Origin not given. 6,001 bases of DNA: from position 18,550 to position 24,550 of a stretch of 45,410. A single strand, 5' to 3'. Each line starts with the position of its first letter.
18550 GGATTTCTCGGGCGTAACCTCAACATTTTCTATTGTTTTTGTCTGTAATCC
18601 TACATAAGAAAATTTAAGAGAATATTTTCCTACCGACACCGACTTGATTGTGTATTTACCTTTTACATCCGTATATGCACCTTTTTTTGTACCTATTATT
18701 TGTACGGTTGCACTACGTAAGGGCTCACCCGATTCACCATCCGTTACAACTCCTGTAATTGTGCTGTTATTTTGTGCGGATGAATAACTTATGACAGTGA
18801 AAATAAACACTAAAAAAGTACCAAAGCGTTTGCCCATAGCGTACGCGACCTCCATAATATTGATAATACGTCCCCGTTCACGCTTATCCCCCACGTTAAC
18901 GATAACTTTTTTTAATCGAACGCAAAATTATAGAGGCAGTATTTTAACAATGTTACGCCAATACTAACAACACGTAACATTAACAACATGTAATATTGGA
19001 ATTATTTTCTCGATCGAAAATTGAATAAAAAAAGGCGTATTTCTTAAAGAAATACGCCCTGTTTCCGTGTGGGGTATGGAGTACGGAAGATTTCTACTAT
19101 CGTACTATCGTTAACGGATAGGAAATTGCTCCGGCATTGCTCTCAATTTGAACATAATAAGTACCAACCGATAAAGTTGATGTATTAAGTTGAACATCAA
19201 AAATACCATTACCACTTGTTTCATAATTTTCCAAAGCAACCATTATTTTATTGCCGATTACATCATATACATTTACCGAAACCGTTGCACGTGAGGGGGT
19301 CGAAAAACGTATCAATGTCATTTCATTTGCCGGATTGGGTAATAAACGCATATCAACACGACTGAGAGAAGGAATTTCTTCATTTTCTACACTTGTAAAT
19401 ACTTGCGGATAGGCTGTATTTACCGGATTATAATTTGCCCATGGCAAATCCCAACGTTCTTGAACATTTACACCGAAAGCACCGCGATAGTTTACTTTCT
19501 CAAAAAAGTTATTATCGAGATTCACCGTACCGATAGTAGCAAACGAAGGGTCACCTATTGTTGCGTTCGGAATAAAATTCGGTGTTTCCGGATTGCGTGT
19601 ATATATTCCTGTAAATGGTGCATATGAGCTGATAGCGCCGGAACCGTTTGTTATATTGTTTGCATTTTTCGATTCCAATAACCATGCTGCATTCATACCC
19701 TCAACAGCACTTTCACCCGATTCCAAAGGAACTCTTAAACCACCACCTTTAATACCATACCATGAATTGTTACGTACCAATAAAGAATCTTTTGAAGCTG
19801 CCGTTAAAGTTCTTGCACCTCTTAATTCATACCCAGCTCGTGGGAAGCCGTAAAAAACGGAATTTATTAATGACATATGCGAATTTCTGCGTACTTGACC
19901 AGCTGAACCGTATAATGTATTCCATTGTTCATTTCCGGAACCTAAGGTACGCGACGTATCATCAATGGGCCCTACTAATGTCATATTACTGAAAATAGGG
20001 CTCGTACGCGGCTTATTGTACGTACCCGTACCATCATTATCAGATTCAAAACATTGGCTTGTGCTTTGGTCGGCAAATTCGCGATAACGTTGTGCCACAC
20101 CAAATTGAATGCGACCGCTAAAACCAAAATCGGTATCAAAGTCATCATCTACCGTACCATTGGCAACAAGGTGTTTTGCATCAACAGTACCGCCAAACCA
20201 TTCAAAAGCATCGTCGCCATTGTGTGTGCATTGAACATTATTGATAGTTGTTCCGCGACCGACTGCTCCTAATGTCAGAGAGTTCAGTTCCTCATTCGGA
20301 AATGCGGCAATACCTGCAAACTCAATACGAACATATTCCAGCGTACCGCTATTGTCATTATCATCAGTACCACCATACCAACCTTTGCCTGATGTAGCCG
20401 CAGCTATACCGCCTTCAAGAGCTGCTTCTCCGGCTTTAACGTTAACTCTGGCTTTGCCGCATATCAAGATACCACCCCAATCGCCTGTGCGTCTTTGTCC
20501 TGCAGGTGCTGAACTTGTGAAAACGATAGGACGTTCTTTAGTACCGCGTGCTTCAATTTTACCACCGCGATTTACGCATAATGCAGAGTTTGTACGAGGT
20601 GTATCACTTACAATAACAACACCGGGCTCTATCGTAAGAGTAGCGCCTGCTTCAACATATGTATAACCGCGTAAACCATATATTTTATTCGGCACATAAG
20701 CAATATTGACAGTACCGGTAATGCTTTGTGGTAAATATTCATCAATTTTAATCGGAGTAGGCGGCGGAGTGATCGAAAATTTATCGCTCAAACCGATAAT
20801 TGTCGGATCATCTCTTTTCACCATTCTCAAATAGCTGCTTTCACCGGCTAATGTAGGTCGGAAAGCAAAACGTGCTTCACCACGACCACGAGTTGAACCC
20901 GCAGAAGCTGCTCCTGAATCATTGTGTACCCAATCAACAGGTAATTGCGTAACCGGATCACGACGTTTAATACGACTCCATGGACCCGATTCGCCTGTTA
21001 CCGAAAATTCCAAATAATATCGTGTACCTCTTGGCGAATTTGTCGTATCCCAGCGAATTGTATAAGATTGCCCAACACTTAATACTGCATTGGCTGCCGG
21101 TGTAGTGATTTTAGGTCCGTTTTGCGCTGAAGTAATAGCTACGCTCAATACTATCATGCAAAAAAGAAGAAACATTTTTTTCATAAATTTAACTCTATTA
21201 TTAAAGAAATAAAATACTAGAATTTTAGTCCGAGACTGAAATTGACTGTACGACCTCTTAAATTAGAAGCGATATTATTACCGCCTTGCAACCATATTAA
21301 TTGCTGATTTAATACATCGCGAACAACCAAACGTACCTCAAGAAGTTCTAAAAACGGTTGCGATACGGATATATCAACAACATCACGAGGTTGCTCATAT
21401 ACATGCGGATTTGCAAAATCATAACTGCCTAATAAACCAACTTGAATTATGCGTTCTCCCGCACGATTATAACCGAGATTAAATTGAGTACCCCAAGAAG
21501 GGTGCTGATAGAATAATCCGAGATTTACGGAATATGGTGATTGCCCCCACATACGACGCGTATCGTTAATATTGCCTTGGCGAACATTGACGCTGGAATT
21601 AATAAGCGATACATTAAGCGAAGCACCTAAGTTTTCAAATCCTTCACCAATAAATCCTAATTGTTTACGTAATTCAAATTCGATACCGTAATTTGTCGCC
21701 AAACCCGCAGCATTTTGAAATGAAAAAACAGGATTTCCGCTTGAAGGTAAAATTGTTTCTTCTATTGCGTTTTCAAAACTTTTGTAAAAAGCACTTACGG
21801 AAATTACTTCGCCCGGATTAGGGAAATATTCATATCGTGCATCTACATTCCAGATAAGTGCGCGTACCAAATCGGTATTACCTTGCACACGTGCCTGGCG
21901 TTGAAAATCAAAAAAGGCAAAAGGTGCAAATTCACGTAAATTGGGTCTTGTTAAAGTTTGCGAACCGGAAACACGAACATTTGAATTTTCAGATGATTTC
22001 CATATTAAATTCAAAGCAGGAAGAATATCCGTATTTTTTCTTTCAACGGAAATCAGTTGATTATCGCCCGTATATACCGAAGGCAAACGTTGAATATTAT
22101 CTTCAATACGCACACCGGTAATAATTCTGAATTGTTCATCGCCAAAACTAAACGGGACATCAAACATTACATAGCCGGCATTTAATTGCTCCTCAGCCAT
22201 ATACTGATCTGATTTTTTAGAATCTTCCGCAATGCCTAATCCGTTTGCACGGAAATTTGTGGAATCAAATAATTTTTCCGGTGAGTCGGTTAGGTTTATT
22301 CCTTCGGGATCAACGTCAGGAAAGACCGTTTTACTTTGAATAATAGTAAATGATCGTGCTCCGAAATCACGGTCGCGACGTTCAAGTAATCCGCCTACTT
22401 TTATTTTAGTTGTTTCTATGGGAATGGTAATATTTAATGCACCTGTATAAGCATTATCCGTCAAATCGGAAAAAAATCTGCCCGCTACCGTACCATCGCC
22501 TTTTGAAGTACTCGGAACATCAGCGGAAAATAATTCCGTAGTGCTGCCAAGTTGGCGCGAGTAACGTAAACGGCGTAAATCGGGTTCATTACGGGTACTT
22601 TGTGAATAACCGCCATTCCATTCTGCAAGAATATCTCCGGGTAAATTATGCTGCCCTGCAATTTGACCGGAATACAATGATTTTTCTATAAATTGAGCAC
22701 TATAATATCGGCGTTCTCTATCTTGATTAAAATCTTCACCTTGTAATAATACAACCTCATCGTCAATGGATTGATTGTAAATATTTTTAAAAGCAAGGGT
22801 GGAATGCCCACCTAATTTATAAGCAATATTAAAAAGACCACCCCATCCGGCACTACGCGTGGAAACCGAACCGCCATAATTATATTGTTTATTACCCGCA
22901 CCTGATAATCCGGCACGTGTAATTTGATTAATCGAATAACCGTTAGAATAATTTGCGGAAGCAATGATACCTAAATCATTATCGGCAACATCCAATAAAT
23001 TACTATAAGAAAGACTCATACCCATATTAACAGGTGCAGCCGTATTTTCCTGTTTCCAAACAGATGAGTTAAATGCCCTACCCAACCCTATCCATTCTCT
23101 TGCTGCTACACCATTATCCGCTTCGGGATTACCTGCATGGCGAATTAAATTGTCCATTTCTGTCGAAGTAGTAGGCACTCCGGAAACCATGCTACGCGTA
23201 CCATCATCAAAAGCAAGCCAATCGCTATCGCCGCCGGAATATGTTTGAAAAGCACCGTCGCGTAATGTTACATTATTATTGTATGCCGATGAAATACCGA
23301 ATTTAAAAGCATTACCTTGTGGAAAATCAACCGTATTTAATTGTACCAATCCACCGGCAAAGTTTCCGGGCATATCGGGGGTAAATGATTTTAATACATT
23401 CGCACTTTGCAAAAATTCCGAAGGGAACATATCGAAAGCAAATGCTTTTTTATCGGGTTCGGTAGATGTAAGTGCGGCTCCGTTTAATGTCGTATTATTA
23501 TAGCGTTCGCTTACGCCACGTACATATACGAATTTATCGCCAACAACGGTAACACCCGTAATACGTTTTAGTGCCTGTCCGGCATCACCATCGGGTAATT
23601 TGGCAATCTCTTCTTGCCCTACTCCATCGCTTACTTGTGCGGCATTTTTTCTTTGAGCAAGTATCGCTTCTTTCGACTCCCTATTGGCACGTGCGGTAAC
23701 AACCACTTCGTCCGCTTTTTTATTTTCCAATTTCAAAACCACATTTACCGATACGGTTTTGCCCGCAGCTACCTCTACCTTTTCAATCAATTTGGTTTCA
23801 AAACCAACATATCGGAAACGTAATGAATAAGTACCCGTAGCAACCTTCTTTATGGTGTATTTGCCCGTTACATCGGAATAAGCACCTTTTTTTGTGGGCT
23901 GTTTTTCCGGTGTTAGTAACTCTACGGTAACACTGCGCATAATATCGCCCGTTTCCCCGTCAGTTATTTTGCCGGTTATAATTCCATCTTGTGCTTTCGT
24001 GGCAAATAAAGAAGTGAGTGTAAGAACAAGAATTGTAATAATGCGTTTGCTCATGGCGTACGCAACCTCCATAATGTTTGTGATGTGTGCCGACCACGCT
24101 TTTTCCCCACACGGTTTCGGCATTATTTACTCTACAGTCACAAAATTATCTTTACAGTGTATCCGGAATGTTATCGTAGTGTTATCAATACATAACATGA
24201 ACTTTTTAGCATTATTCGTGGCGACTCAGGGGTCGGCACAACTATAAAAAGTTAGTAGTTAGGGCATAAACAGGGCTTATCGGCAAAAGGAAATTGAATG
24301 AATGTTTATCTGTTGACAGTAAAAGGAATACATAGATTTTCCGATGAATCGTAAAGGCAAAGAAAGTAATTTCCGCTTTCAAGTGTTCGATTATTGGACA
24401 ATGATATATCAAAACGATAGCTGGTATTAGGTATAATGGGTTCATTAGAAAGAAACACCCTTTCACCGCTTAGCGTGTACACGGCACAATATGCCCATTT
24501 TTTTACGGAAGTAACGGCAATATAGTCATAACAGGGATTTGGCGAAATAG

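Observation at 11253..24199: Two tandem cassettes of TonB-dependent receptor + T9SS-sorted beta-helix-like partner: candidate undescribed outer-membrane capture/uptake system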

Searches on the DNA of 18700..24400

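Call 66: search_rna_families(source=window, start=18700, end=24400, threshold=evalue, max_evalue=1)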
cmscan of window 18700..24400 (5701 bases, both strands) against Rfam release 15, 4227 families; matches with E-value up to 1: 0.
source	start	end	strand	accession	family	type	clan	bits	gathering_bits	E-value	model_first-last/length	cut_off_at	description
